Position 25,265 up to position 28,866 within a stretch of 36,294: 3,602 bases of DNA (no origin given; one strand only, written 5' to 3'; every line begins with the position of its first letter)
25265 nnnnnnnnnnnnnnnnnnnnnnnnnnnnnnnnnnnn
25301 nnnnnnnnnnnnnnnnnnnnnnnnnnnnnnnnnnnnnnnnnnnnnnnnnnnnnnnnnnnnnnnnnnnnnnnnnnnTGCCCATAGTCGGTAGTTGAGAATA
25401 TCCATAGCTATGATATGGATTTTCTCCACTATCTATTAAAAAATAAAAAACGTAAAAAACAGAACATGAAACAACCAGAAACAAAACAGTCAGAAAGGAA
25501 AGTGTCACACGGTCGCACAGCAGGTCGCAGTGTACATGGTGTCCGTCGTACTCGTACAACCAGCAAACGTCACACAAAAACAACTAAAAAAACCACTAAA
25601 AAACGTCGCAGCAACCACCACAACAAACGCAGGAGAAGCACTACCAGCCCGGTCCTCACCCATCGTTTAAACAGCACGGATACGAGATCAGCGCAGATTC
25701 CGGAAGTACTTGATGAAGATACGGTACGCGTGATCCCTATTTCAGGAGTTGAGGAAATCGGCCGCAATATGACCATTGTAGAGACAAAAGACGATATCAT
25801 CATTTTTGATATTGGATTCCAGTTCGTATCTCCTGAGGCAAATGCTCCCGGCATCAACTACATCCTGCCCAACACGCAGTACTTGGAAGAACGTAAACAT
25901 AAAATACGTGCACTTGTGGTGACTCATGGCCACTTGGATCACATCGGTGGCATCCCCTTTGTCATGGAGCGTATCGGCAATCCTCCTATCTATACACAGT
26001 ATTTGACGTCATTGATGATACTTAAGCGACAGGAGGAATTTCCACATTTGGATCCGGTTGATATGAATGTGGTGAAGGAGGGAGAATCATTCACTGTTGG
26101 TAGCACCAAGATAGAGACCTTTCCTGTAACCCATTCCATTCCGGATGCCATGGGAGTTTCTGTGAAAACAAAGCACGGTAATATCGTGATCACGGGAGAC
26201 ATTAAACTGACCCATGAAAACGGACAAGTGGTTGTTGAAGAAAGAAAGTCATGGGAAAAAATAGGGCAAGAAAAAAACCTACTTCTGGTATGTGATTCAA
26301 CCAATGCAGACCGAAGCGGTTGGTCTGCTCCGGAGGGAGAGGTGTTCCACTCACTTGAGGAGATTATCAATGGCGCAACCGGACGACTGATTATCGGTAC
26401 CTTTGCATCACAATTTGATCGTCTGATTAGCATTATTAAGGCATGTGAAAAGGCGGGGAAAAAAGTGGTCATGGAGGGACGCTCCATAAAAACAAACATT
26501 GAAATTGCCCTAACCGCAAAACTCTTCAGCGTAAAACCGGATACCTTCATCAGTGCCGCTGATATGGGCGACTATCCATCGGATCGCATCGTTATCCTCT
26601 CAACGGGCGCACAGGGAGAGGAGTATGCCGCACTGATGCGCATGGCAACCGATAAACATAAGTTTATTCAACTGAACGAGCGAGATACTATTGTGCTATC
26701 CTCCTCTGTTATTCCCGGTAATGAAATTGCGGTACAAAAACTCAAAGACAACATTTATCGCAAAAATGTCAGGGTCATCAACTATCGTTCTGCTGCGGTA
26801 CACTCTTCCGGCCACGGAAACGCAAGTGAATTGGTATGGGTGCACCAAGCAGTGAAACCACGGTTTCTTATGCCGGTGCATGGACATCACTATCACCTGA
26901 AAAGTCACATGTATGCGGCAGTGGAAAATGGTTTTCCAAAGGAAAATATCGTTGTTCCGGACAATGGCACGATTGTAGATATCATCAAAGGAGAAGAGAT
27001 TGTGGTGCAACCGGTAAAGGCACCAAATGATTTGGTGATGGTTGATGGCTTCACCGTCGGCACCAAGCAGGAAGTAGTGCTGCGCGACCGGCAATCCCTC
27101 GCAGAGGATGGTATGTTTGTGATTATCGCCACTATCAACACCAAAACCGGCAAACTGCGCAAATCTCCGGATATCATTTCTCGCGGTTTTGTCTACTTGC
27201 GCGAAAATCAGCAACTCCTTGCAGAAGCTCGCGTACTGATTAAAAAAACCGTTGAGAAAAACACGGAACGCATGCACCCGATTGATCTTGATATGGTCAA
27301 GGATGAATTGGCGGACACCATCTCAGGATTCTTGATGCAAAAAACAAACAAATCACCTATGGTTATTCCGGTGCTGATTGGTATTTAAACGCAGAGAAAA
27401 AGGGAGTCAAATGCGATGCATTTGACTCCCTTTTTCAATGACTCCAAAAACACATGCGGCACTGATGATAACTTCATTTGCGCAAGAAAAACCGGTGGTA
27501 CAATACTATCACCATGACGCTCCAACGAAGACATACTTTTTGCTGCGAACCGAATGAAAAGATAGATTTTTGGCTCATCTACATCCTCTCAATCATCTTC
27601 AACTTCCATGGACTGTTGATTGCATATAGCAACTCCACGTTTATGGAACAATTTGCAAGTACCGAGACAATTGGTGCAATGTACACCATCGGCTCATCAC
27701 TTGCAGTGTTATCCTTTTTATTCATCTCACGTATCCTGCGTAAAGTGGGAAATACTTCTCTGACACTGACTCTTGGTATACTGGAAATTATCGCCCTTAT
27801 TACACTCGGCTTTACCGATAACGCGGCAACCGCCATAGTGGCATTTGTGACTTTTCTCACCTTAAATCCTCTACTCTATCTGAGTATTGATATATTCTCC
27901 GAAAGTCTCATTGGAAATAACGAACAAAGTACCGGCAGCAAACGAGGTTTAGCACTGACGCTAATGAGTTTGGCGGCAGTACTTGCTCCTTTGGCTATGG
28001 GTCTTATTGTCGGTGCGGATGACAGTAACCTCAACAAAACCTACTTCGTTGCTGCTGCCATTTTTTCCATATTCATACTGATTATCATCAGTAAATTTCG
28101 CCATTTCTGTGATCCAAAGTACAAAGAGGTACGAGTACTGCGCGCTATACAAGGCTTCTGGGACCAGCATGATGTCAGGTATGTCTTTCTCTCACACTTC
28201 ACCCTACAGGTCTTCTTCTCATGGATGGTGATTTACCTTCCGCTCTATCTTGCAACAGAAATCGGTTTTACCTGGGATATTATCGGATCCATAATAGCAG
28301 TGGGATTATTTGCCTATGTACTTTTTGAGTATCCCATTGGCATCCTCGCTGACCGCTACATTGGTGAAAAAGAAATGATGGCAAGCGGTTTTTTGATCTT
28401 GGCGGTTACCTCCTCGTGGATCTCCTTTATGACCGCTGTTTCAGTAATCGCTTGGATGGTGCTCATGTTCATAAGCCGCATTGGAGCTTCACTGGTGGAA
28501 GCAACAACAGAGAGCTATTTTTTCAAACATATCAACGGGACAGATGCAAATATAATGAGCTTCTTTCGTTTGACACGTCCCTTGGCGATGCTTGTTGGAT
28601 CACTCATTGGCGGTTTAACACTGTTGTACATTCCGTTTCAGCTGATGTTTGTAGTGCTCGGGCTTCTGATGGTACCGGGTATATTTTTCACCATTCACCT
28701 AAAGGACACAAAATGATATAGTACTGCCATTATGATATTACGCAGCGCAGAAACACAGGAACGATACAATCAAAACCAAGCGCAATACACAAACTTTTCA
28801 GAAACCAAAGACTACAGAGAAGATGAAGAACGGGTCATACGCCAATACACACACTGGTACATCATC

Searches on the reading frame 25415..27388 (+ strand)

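Call 60: search_protein_families(library=pfam, proteins=[window:25415-27388:+], max_evalue=0.001)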
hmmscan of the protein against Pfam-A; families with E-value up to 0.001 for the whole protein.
window:25415-27388:+ (657 aa): 5 families
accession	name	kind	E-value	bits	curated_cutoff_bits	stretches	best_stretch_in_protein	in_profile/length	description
PF22505.1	RNase_J_b_CASP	-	4.3e-38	130.4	27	1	323-446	2-125/126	Ribonuclease J, beta-CASP domain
PF17770.6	RNase_J_C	-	7.4e-26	91.5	23.8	1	555-656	1-101/102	Ribonuclease J C-terminal domain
PF12706.13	Lactamase_B_2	-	8.5e-14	52.1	27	1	158-268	25-148/200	Beta-lactamase superfamily domain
PF00753.33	Lactamase_B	-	1.2e-13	51.9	22.7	1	117-274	6-161/196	Metallo-beta-lactamase superfamily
PF07521.17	RMMBL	-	0.00011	22.6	21.6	1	462-510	11-58/63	Zn-dependent metallo-hydrolase RNA specificity domain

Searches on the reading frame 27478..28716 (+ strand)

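Call 60: search_protein_families(library=pfam, proteins=[window:27478-28716:+], max_evalue=0.001)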
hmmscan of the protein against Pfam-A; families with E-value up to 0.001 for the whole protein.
window:27478-28716:+ (412 aa): 2 families
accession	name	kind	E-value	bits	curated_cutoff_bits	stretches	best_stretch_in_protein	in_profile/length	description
PF07690.21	MFS_1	-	3.4e-18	66.1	33.4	1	236-404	1-167/347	Major Facilitator Superfamily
PF12832.13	MFS_1_like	-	0.00058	19.4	25.2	0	31-121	215-306/373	MFS_1 like family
